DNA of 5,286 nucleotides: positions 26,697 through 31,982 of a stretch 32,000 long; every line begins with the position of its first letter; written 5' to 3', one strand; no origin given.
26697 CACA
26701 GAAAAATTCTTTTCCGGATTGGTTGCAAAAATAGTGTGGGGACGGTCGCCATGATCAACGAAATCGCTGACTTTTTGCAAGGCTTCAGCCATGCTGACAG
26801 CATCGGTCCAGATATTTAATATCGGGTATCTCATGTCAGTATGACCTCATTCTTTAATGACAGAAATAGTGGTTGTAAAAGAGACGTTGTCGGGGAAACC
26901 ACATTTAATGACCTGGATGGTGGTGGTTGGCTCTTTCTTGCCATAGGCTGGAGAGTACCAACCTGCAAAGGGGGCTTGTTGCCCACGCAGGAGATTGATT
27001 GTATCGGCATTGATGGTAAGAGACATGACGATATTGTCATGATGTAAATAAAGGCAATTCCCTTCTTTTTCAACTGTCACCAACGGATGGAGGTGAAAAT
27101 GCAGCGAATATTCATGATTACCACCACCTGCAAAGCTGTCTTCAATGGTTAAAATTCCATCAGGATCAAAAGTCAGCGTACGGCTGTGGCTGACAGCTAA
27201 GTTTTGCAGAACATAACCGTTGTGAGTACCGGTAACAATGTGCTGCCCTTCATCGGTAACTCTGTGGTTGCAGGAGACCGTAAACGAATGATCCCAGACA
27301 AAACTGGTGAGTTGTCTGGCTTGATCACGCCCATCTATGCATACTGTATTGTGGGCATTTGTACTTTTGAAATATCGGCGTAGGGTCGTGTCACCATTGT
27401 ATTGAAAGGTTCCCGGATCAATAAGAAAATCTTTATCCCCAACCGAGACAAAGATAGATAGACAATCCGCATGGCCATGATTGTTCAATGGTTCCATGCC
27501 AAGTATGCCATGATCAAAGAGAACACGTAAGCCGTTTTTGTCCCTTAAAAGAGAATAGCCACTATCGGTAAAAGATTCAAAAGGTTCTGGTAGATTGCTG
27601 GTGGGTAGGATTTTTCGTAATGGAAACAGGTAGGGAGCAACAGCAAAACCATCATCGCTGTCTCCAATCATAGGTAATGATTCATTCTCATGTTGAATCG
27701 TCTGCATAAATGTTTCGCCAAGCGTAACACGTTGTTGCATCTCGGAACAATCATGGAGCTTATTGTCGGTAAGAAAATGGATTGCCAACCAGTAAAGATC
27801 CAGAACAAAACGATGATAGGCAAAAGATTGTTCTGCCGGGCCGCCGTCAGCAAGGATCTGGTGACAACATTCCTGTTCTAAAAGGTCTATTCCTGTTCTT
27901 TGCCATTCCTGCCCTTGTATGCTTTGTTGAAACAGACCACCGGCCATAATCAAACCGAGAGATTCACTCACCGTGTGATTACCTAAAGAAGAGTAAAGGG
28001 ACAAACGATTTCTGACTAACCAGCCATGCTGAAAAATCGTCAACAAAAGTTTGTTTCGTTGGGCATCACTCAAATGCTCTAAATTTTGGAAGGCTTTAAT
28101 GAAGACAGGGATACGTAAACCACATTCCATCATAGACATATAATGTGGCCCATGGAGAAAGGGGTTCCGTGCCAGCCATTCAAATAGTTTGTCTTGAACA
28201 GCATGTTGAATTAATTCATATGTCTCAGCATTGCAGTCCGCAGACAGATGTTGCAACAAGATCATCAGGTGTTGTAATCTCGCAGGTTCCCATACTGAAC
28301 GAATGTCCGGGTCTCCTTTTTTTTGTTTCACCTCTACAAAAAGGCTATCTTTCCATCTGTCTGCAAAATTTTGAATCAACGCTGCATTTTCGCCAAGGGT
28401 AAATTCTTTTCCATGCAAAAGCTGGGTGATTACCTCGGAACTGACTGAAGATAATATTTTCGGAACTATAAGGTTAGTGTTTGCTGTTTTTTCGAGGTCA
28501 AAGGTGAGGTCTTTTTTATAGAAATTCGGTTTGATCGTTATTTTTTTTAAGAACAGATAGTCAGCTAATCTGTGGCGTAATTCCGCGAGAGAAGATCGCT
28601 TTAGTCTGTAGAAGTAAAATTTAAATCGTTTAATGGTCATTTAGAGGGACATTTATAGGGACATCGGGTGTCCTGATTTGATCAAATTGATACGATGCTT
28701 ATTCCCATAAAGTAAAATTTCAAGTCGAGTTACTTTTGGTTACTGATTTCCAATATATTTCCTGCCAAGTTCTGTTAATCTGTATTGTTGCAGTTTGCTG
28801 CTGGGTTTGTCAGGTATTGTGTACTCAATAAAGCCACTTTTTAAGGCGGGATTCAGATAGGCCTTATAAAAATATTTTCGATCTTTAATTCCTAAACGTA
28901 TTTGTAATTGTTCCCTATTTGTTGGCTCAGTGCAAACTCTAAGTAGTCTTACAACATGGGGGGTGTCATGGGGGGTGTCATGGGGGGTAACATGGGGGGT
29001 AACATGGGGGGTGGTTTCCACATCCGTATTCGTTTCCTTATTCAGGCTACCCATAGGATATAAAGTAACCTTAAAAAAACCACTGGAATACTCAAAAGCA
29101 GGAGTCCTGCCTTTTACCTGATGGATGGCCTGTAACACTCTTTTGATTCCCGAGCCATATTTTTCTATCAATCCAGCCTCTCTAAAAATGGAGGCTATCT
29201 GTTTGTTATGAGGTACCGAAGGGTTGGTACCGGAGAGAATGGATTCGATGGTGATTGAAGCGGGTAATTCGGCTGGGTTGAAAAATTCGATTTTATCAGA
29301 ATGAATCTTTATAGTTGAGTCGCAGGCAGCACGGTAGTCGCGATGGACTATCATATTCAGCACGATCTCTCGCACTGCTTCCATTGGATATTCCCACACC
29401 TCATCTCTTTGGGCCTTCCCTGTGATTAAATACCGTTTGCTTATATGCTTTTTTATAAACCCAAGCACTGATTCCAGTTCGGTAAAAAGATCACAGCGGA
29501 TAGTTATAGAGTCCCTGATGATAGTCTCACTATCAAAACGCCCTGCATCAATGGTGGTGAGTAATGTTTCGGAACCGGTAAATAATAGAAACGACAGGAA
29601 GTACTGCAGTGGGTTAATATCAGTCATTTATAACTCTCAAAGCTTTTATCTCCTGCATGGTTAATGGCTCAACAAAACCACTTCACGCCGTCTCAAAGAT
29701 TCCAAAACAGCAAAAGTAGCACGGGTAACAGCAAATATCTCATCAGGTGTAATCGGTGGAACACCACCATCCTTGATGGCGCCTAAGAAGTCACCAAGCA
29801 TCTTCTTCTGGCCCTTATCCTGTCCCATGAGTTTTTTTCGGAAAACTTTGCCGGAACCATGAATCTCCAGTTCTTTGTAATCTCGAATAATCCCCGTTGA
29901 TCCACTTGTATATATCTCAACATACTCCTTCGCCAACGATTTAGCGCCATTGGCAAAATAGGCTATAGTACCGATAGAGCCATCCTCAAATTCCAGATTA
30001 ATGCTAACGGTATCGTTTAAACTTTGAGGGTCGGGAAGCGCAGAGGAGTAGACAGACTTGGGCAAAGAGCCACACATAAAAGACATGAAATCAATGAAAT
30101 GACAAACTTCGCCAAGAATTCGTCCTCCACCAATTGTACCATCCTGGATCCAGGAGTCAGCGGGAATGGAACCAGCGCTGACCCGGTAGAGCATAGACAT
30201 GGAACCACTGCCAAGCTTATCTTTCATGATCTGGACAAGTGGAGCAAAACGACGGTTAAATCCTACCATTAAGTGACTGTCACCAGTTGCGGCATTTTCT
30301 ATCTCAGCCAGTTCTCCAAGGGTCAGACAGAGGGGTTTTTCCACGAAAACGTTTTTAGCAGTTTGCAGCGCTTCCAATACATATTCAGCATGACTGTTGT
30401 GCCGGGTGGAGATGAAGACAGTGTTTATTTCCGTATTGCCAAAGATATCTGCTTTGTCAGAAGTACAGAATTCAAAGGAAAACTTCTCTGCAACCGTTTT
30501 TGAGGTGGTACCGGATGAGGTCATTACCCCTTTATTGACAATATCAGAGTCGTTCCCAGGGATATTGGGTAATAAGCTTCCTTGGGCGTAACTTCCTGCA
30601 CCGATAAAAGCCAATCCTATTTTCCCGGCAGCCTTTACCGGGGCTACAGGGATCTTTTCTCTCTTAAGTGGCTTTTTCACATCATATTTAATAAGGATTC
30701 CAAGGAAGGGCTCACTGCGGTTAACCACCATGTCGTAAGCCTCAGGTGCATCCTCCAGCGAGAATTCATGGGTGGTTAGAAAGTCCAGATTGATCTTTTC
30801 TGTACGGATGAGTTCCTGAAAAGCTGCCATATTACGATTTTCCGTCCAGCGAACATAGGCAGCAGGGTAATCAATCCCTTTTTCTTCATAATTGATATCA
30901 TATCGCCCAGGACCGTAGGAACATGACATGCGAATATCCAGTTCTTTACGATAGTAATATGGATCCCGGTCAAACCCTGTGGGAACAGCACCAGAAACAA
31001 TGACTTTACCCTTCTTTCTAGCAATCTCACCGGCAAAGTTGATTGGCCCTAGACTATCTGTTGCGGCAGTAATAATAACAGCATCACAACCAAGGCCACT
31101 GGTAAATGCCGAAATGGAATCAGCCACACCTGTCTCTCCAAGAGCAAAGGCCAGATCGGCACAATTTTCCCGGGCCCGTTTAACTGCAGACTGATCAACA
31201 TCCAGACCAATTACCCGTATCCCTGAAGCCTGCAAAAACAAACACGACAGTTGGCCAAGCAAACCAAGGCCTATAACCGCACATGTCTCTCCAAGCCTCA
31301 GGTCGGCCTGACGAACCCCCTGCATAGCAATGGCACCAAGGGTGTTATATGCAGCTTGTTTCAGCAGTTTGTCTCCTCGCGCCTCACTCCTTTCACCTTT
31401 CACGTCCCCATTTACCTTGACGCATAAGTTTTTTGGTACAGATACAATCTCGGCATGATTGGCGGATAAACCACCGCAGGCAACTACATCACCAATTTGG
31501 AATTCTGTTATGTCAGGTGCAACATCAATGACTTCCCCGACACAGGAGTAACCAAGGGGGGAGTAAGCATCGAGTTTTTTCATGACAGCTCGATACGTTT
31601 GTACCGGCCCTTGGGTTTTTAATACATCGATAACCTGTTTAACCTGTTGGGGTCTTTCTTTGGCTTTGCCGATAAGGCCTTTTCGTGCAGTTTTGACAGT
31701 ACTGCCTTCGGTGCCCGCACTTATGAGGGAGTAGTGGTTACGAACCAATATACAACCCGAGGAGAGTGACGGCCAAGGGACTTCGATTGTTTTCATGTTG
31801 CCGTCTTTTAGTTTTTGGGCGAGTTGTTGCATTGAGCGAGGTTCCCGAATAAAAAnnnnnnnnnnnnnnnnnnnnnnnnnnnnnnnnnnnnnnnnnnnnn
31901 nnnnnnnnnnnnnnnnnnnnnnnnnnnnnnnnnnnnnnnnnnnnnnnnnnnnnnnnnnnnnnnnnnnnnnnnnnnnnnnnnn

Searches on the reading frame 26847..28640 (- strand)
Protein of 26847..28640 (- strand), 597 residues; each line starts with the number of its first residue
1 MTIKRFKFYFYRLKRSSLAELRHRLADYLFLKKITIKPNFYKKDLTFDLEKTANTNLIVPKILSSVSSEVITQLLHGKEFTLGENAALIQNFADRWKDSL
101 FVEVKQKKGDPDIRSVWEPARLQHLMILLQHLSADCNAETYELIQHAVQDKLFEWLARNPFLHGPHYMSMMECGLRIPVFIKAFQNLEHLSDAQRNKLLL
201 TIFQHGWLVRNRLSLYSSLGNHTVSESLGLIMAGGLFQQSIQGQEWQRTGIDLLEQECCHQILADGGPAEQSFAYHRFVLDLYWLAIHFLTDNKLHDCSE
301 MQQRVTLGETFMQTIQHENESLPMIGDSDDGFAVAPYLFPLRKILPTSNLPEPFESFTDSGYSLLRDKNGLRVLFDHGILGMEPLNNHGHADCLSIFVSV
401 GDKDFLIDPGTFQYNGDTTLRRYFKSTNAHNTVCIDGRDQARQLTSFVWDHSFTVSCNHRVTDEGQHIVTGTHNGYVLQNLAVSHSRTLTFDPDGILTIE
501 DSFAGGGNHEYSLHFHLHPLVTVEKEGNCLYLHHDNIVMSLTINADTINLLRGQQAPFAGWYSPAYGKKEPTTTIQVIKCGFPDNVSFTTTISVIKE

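Call 18: search_protein_families(library=pfam, proteins=[window:26847-28640:-], max_evalue=0.001)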
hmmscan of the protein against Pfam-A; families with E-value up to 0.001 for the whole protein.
window:26847-28640:- (597 aa): 2 families
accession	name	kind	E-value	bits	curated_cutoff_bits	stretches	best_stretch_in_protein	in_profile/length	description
PF07940.18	Hepar_II_III_C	-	1.8e-48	165.6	24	1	351-578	3-222/237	Heparinase II/III-like, C-terminal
PF16889.11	Hepar_II_III_N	-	1.2e-14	54.9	22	1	171-329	154-314/340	Heparinase II/III N-terminus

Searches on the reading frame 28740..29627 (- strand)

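Call 18: search_protein_families(library=pfam, proteins=[window:28740-29627:-], max_evalue=0.001)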
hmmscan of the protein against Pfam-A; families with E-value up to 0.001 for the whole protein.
window:28740-29627:- (295 aa): 2 families
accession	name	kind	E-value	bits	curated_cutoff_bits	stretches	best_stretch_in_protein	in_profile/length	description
PF21247.3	Fic-like_C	-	6.2e-21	74.5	27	1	224-285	2-64/64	Filamentation induced by cAMP protein Fic-like, C-terminal domain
PF13749.12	HATPase_c_4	-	4.3e-19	68.7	26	1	105-189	5-89/89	Putative ATP-dependent DNA helicase recG C-terminal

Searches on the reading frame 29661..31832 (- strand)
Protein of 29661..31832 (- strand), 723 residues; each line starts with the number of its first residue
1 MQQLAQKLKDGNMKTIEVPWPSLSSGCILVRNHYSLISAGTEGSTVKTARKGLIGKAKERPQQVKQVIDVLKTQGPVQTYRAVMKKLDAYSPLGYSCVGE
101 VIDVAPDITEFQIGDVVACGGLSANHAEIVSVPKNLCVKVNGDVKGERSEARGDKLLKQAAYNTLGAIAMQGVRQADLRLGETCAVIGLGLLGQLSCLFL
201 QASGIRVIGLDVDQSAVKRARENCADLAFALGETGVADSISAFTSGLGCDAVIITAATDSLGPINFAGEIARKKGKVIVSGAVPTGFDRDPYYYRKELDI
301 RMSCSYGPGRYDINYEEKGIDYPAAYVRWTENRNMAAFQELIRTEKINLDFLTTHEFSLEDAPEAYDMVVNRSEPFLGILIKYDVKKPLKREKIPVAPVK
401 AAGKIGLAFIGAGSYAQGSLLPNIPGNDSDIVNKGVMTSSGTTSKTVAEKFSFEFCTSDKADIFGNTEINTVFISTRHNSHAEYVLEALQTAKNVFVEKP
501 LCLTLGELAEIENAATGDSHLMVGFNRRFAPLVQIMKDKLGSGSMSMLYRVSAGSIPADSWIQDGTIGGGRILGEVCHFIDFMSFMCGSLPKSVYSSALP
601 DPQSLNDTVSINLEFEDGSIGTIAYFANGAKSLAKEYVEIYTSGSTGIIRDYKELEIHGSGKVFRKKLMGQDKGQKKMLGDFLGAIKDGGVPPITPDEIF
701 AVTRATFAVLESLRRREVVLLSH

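Call 18: search_protein_families(library=pfam, proteins=[window:29661-31832:-], max_evalue=0.001)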
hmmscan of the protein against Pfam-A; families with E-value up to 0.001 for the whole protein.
window:29661-31832:- (723 aa): 5 families
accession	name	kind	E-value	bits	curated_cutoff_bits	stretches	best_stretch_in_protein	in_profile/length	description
PF01408.29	GFO_IDH_MocA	-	7.3e-17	62.6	24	1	407-519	3-113/120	Oxidoreductase family, NAD-binding Rossmann fold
PF00107.32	ADH_zinc_N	-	5.3e-09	36.5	31.8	1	192-311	2-120/129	Zinc-binding dehydrogenase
PF22725.1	GFO_IDH_MocA_C3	-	7e-09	36.2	27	1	557-640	31-116/124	GFO/IDH/MocA C-terminal domain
PF02894.22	GFO_IDH_MocA_C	-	8.5e-07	29.4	22.9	1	558-675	29-153/218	Oxidoreductase family, C-terminal alpha/beta domain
PF03721.20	UDPG_MGDP_dh_N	-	0.00019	21.5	27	1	183-222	2-41/187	UDP-glucose/GDP-mannose dehydrogenase family, NAD binding domain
